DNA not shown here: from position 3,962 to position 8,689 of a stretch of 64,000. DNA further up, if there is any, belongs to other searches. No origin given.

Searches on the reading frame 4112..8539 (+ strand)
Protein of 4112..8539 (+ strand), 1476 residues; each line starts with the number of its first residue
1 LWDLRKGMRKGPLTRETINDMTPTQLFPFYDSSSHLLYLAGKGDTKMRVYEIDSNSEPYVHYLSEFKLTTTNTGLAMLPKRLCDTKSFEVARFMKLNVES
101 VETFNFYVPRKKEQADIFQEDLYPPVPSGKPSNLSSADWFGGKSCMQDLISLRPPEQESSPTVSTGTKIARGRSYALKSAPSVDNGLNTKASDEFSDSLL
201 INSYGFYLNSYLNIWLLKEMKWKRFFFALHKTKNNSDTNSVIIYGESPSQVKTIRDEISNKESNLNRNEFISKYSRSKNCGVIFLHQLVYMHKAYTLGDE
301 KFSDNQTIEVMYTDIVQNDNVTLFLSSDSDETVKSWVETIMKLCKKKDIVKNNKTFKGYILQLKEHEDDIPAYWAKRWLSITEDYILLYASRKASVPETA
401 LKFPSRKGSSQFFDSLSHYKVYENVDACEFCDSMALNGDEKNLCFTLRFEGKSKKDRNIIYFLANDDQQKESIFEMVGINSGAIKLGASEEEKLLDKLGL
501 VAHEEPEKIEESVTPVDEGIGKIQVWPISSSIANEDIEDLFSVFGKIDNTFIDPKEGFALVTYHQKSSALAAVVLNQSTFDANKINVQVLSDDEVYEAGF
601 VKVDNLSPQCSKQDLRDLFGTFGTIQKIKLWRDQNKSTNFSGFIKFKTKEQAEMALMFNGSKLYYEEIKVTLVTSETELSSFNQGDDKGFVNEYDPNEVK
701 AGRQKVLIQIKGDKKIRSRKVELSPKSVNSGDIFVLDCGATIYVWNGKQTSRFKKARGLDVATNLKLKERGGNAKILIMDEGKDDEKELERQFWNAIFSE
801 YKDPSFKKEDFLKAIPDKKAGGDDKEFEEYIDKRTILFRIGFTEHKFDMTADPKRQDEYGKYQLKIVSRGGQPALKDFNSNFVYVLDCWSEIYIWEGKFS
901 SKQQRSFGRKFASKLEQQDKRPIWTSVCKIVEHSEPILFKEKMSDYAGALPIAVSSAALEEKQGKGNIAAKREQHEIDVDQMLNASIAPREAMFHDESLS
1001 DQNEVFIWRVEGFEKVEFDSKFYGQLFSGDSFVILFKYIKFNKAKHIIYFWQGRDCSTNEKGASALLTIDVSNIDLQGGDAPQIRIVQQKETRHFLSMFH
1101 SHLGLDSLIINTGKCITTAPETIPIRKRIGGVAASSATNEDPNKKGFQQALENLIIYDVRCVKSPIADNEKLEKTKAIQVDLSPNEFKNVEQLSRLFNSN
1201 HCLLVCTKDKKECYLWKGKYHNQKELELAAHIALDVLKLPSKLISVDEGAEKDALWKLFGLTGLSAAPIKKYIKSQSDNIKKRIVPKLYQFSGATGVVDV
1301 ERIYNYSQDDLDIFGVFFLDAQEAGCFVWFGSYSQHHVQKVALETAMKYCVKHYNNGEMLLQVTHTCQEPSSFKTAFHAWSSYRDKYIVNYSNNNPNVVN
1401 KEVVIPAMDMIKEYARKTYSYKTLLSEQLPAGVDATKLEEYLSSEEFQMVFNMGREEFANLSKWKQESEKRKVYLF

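Call 59: search_protein_families(library=pfam, proteins=[window:4112-8539:+], max_evalue=0.0001)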
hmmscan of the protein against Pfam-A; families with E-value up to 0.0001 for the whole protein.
window:4112-8539:+ (1476 aa): 6 families
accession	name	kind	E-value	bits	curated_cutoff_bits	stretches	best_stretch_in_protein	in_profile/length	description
PF00626.27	Gelsolin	-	4.6e-42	142.2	21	3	719-783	6-70/76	Gelsolin repeat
PF00076.28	RRM_1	-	1.1e-23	83.2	20.7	2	602-668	2-69/70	RNA recognition motif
PF02209.24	VHP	-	1.5e-13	50.8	27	1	1441-1476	1-36/36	Villin headpiece domain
PF16300.11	WD40_4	-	2.3e-11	43.8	27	1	103-144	3-41/44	Type of WD40 repeat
PF00169.35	PH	-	2.6e-07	31.5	25.1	0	357-471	4-94/105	PH domain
PF25480.1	DUF7904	-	1e-05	25.7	30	0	1025-1097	21-90/100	Domain of unknown function (DUF7904)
